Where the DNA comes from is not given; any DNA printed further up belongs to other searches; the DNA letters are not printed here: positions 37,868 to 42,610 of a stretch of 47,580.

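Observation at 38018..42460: carA and carB are fused into a single 1480-aa ORF.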

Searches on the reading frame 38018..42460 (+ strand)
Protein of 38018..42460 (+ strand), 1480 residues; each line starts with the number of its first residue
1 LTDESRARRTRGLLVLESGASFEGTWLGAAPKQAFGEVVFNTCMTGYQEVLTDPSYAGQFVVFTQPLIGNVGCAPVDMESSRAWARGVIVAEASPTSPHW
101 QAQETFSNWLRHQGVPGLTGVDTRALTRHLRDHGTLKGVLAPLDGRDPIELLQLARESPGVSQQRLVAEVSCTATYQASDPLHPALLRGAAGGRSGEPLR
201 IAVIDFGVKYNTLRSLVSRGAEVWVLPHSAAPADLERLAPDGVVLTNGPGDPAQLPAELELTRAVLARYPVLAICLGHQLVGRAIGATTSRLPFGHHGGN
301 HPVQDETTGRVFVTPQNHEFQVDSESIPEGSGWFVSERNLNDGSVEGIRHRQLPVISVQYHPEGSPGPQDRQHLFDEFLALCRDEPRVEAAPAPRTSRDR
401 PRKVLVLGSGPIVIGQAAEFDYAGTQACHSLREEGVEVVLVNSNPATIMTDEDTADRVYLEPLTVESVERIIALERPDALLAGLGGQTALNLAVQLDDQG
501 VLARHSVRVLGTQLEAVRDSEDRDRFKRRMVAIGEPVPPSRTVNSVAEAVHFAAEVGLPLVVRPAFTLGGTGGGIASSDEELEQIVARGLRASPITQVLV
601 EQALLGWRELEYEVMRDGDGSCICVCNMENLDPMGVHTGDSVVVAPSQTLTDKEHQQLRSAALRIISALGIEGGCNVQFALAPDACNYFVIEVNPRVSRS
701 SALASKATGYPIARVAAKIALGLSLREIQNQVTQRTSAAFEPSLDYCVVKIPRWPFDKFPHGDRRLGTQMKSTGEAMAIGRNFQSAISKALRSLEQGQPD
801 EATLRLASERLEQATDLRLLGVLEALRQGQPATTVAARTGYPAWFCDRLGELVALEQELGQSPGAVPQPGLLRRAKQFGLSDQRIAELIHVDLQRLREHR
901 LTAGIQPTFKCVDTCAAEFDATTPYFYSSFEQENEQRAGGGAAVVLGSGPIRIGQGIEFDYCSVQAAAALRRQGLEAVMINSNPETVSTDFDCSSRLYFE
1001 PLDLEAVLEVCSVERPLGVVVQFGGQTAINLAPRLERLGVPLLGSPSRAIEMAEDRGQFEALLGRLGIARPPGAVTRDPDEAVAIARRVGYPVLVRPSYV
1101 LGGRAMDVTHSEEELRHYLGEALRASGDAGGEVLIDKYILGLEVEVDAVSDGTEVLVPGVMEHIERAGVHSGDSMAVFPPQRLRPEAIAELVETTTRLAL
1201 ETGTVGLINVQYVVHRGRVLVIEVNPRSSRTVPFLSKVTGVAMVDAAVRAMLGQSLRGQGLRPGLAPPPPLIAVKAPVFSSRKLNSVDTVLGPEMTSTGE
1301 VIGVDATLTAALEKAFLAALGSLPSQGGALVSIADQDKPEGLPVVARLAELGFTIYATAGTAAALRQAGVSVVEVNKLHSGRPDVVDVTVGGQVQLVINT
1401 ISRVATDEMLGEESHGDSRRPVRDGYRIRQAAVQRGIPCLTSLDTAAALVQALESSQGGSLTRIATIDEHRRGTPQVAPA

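Call 3: search_protein_families(library=pfam, proteins=[window:38018-42460:+])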
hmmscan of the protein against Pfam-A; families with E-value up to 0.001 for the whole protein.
window:38018-42460:+ (1480 aa): 13 families
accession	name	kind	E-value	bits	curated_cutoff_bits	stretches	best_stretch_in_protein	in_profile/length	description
PF02786.22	CPSase_L_D2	-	4.2e-110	366.7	19.8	2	522-727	1-210/211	Carbamoyl-phosphate synthase L chain, ATP binding domain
PF25596.1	CPSase_L_D1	-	5.4e-94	310.5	27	2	402-518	3-117/118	Carbamoyl phosphate synthase preATP-grasp domain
PF00988.28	CPSase_sm_chain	-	8.2e-49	165.1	27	1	14-140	1-126/126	Carbamoyl-phosphate synthase small chain, CPSase domain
PF00117.34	GATase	-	5.3e-45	153.9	22.8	1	203-380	2-189/190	Glutamine amidotransferase class-I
PF02142.27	MGS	-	8e-17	61.6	24.1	1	1342-1441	3-94/94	MGS-like domain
PF02787.25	CPSase_L_D3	-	3.9e-15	56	26.6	1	809-888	1-79/80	Carbamoyl-phosphate synthetase large chain, oligomerisation domain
PF07478.18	Dala_Dala_lig_C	-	5.1e-14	52.7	24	2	550-695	29-174/204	D-ala D-ala ligase C-terminus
PF02222.28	ATP-grasp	-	6e-13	49.3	27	2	533-698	6-164/179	ATP-grasp domain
PF15632.11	ATPgrasp_Ter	-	5.3e-12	46.1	29.1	1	1134-1254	6-111/131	ATP-grasp in the biosynthetic pathway with Ter operon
PF01071.24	GARS_A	-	9.4e-11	42.3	27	1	1062-1157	9-107/194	Phosphoribosylglycinamide synthetase, ATP-grasp (A) domain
PF02655.19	ATP-grasp_3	-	3.4e-09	37.4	23.2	1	1085-1227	26-156/160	ATP-grasp domain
PF13549.11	ATP-grasp_5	-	2.4e-06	27.5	27.6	0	1059-1095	15-51/221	ATP-grasp domain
PF07722.19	Peptidase_C26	-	4.4e-06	27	20.5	1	257-363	93-219/219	Peptidase C26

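Call 4: search_protein_families(library=ncbifam, proteins=[window:38018-42460:+])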
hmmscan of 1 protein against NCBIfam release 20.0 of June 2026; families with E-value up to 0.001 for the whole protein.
window:38018-42460:+ (1480 aa): 59 families (the best 25 are shown)
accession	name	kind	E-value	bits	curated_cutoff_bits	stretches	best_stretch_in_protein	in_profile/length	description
NF003671.0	PRK05294.1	equivalog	0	1429.8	599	1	398-1461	4-1051/1058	carbamoyl-phosphate synthase large subunit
TIGR01369.1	CPSaseII_lrg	equivalog_domain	0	1398.6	1027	1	398-1453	3-1052/1052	carbamoyl-phosphate synthase (glutamine-hydrolyzing) large subunit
TIGR01368.1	CPSaseIIsmall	equivalog_domain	4.8e-127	423.8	307.35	1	13-382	2-359/361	glutamine-hydrolyzing carbamoyl-phosphate synthase small subunit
NF009475.0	PRK12838.1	equivalog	5.4e-123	410.5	221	1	12-382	3-353/359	carbamoyl phosphate synthase small subunit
NF005525.0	PRK07178.1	equivalog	7.9e-31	107.2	768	2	501-737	93-331/471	acetyl-CoA carboxylase biotin carboxylase subunit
NF006406.0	PRK08654.1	equivalog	6.9e-30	104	739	2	503-738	96-333/499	acetyl-CoA carboxylase biotin carboxylase subunit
TIGR01235.1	pyruv_carbox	equivalog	8.5e-30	103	1114.45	2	504-733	97-329/1143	pyruvate carboxylase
NF006367.0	PRK08591.1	subfamily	5.9e-29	101.1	597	2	501-736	94-332/451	acetyl-CoA carboxylase biotin carboxylase subunit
NF009554.0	PRK12999.1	equivalog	1.5e-28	99.2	965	2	506-734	103-334/1147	pyruvate carboxylase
NF009471.0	PRK12833.1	equivalog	7.7e-28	97.2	686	2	1030-1257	93-325/467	acetyl-CoA carboxylase biotin carboxylase subunit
TIGR00514.1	accC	equivalog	8.4e-26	90.8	626.5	2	501-736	94-332/449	acetyl-CoA carboxylase biotin carboxylase subunit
NF002563.0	PRK02186.1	subfamily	1e-21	77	625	2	1036-1255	90-306/890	argininosuccinate lyase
NF009402.0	PRK12767.1-1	equivalog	1.1e-21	77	218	2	423-703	15-282/329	carbamoyl phosphate synthase-like protein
NF006286.0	PRK08462.1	equivalog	1.3e-21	77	740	2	499-732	94-329/445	acetyl-CoA carboxylase biotin carboxylase subunit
NF053643.1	Ddl_archaea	equivalog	2.1e-21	76.3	500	2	431-732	18-308/367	putative pseudomurein biosynthesis ATP-grasp protein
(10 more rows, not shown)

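Call 7: find_related_loci(query=window:38018-42460:+, collection=genome_contigs, flank=6000)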
Query window:38018-42460:+ (1480 aa) in genome_contigs; peptide patterns used: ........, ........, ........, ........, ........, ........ (x = any residue, [..] = any of these).
598 stretches matched a pattern (row limit reached: there are more); 547 encode a relative of the query (tblastn E <= 1e-3); the best 80 are kept; 80 distinct loci.
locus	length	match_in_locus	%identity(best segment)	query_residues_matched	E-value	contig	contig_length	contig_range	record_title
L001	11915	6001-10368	79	11-1471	0e+0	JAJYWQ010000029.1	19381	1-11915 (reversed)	MAG: bacterium isolate FK3.bin129 NODE_5560_length_19381_cov_13.014335, whole genome shotgun sequence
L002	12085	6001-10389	78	11-1478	0e+0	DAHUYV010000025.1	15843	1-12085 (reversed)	MAG TPA_asm: Candidatus Dormiibacterota bacterium isolate clean275 k141_468841, whole genome shotgun sequence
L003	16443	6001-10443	77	5-1479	0e+0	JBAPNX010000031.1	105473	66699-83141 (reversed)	MAG: Candidatus Dormiibacterota bacterium isolate MFD01221_ilm_asm_bin25 k127_123341, whole genome shotgun sequence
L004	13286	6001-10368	79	11-1471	0e+0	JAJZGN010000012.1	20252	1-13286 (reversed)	MAG: bacterium isolate LL4.bin70 NODE_2454_length_20252_cov_1.674634, whole genome shotgun sequence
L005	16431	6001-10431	76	6-1473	0e+0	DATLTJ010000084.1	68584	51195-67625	MAG TPA_asm: Candidatus Acidiferrales bacterium isolate SMAG_U13953 k141_1088672, whole genome shotgun sequence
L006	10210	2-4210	79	68-1479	0e+0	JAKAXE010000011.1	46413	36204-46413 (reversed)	MAG: bacterium isolate YP5.bin5 NODE_204_length_46413_cov_4.484315, whole genome shotgun sequence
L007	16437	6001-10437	76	4-1473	0e+0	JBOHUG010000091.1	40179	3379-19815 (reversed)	MAG: Candidatus Dormibacteria bacterium isolate TC-S_metawrap_bin.159 k127_4713912, whole genome shotgun sequence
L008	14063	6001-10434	76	6-1474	0e+0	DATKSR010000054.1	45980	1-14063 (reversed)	MAG TPA_asm: Candidatus Dormiibacterota bacterium isolate SMAG_U14059 k141_1185596, whole genome shotgun sequence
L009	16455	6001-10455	76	1-1474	0e+0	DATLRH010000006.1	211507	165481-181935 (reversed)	MAG TPA_asm: Candidatus Dormiibacterota bacterium isolate SMAG_U13899 k141_197693, whole genome shotgun sequence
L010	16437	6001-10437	76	5-1474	0e+0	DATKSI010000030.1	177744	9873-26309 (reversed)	MAG TPA_asm: Candidatus Micrarchaeaceae archaeon isolate SMAG_U14050 k141_1437527, whole genome shotgun sequence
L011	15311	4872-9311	75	4-1479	0e+0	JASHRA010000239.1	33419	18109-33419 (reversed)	MAG: Candidatus Dormiibacterota bacterium isolate JOPF089 JOPF_NEAR_contig_1413102, whole genome shotgun sequence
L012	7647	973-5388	75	12-1478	0e+0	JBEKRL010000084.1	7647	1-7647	MAG: Candidatus Dormibacteria bacterium isolate SPRUCE 50 SPRUCE_50_84, whole genome shotgun sequence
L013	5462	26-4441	74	4-1475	0e+0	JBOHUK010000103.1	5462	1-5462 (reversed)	MAG: Candidatus Dormibacteria bacterium isolate TC-S_metawrap_bin.81 k127_1060212, whole genome shotgun sequence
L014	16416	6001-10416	79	9-1472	0e+0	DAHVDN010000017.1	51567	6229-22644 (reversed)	MAG TPA_asm: Candidatus Dormiibacterota bacterium isolate clean4834 NODE_17_length_51567_cov_16.596747, whole genome sho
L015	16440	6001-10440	78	6-1478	0e+0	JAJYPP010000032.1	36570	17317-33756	MAG: bacterium isolate DS3.bin64 NODE_905_length_36570_cov_12.648163, whole genome shotgun sequence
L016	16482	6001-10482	69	12-1480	0e+0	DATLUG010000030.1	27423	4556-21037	MAG TPA_asm: Candidatus Micrarchaeia archaeon isolate SMAG_U13977 k141_1628469, whole genome shotgun sequence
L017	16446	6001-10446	78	5-1479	0e+0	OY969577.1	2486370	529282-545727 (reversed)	MAG: Candidatus Dormibacteraeota bacterium isolate MFD10064.bin.c.3 genome assembly, chromosome: 1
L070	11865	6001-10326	59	13-1470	0e+0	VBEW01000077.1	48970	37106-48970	MAG: Chloroflexi bacterium isolate CF_36 14_1009_16_40cm_scaffold_637, whole genome shotgun sequence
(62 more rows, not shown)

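Call 28: search_solved_structures(query=window:38018-42457:+, max_evalue=1e-30, show_alignments=0)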
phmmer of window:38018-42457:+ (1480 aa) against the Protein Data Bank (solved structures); distinct sequences matched with E-value up to 1e-30: 11.
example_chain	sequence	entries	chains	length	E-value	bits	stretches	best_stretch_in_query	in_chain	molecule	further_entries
5dot_A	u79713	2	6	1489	1e-302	1010.7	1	12-1457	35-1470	Carbamoyl-phosphate synthase [ammonia], mitochondrial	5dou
6uel_A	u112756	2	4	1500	1.3e-302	1010.3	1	13-1457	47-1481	Carbamoyl-phosphate synthase [ammonia], mitochondrial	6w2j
1bxr_A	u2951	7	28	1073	4.1e-292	975.5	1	401-1403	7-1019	CARBAMOYL-PHOSPHATE SYNTHASE | CARBAMOYL PHOSPHATE SYNTHETASE: LARGE SUBUNIT | CARBAMOYL PHOSPHATE SYNTHETASE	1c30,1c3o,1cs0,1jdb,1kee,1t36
1ce8_A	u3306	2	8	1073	3.2e-291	972.5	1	401-1403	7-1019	PROTEIN (CARBAMOYL-PHOSPHATE SYNTHASE) | carbamoyl phosphate synthetase large chain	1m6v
1a9x_A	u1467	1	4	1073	4.4e-290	968.8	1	401-1403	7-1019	CARBAMOYL PHOSPHATE SYNTHETASE (LARGE CHAIN)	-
1bxr_B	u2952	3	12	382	6.2e-84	285.7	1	12-383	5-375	CARBAMOYL-PHOSPHATE SYNTHASE | PROTEIN (CARBAMOYL-PHOSPHATE SYNTHASE) | CARBAMOYL PHOSPHATE SYNTHETASE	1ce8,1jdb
1cs0_B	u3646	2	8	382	6.5e-84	285.6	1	12-383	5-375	CARBAMOYL PHOSPHATE SYNTHETASE: SMALL SUBUNIT | Carbamoyl-phosphate synthetase small chain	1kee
1t36_B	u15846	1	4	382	1.4e-83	284.5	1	12-383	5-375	Carbamoyl-phosphate synthase small chain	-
1a9x_B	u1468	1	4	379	6.8e-83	282.2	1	12-382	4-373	CARBAMOYL PHOSPHATE SYNTHETASE (SMALL CHAIN)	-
1m6v_B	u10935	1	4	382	1.1e-82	281.6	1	12-383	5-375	carbamoyl-phosphate synthetase small chain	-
1c30_B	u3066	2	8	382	1.6e-82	281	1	12-383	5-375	CARBAMOYL PHOSPHATE SYNTHETASE: SMALL SUBUNIT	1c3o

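Call 47: find_encoding_contigs(protein=window:38018-42460:+, flank=3000, max_places=3)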
Protein window:38018-42460:+ (1480 aa): no gene with exactly this product is on record in the collection.
